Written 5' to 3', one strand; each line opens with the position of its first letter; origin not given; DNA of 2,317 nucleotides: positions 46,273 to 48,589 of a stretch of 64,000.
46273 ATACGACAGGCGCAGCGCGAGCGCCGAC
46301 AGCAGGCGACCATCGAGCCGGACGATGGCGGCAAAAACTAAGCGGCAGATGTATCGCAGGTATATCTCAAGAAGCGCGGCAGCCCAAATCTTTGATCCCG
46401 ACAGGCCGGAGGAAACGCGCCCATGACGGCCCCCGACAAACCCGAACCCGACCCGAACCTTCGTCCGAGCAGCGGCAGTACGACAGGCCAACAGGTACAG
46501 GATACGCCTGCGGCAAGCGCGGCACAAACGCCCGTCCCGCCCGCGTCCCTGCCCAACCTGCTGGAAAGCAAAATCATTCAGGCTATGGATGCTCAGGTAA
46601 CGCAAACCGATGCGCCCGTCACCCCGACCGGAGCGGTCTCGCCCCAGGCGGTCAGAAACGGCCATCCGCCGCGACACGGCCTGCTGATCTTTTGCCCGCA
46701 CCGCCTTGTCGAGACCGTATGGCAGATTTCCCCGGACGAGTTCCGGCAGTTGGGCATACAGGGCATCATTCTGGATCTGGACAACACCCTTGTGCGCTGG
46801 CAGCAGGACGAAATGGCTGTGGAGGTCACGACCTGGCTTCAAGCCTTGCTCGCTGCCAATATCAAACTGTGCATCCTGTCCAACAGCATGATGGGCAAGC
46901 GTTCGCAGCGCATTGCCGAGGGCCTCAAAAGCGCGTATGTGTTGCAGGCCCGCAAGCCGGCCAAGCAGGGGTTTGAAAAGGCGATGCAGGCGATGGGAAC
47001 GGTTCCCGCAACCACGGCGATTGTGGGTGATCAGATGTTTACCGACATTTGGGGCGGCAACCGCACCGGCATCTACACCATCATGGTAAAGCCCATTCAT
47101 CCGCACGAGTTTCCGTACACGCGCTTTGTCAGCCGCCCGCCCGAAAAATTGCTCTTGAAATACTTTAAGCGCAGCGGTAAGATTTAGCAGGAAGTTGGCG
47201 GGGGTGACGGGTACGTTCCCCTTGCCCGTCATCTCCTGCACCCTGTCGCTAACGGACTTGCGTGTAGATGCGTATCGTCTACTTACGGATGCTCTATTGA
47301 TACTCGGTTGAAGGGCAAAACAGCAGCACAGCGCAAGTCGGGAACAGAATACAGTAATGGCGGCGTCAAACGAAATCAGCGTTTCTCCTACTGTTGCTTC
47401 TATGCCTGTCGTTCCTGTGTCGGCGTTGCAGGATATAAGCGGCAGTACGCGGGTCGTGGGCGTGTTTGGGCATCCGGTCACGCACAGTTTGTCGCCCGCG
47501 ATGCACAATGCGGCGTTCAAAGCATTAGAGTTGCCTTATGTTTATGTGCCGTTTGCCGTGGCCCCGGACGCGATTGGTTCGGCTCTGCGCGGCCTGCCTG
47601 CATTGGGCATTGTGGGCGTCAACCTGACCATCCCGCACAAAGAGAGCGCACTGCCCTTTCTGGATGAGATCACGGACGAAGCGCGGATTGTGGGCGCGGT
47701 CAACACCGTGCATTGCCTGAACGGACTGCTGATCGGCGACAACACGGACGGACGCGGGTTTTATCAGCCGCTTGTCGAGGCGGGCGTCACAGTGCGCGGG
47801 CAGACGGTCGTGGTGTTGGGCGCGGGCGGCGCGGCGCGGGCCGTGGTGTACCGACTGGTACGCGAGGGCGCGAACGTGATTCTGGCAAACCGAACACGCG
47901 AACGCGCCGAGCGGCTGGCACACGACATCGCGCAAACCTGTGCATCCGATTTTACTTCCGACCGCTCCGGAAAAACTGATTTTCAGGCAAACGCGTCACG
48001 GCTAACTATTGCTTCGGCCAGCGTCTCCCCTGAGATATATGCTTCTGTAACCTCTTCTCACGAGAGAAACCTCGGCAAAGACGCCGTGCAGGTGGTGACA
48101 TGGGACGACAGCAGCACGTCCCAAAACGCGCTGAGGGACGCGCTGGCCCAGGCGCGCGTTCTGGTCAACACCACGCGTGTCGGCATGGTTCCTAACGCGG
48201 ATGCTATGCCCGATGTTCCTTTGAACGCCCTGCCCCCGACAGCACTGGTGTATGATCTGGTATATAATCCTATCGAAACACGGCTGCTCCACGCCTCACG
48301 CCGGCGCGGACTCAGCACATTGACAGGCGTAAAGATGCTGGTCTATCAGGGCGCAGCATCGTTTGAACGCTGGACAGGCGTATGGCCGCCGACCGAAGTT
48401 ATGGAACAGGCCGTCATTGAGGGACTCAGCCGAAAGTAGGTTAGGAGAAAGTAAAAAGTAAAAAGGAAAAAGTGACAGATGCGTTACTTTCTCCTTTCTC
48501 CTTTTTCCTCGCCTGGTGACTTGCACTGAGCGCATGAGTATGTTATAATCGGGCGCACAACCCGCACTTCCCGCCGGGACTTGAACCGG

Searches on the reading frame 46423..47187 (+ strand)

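Call 93: search_protein_families(library=pfam, proteins=[window:46423-47187:+], max_evalue=0.00001)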
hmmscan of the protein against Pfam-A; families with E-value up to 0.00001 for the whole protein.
window:46423-47187:+ (254 aa): 4 families
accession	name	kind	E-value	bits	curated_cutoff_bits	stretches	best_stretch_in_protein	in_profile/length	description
PF13242.12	Hydrolase_like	-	1.8e-09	37.8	22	1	176-223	2-49/75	HAD-hyrolase-like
PF09419.16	PGP_phosphatase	-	3.6e-09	36.9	20.4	1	90-223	17-164/168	Mitochondrial PGP phosphatase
PF00702.32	Hydrolase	-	4.3e-09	37.5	26.4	1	131-214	99-189/191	haloacid dehalogenase-like hydrolase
PF13419.12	HAD_2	-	4e-07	30.8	23.8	1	134-222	83-178/178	Haloacid dehalogenase-like hydrolase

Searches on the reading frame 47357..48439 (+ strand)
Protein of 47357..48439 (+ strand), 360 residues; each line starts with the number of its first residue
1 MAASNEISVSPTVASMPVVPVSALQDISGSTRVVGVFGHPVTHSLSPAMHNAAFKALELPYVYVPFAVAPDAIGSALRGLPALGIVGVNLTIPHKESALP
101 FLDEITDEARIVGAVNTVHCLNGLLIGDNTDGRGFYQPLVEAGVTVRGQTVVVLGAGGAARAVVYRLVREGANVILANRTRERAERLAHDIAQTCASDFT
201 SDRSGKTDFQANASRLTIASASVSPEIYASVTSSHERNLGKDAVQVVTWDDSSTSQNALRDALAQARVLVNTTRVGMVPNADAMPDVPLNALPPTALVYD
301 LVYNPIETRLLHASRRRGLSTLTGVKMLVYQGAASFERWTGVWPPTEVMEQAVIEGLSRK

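Call 93: search_protein_families(library=pfam, proteins=[window:47357-48439:+], max_evalue=0.00001)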
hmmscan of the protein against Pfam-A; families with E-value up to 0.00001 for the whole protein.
window:47357-48439:+ (360 aa): 3 families
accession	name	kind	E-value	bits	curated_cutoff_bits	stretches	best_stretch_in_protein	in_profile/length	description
PF08501.16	Shikimate_dh_N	-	1.4e-30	105.8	27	1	36-118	1-83/83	Shikimate dehydrogenase substrate binding domain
PF18317.6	SDH_C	-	2.6e-13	49.9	25.8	1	324-353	1-30/31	Shikimate 5'-dehydrogenase C-terminal domain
PF01488.26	Shikimate_DH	-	7.3e-08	33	24.3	1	146-194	10-59/138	Shikimate / quinate 5-dehydrogenase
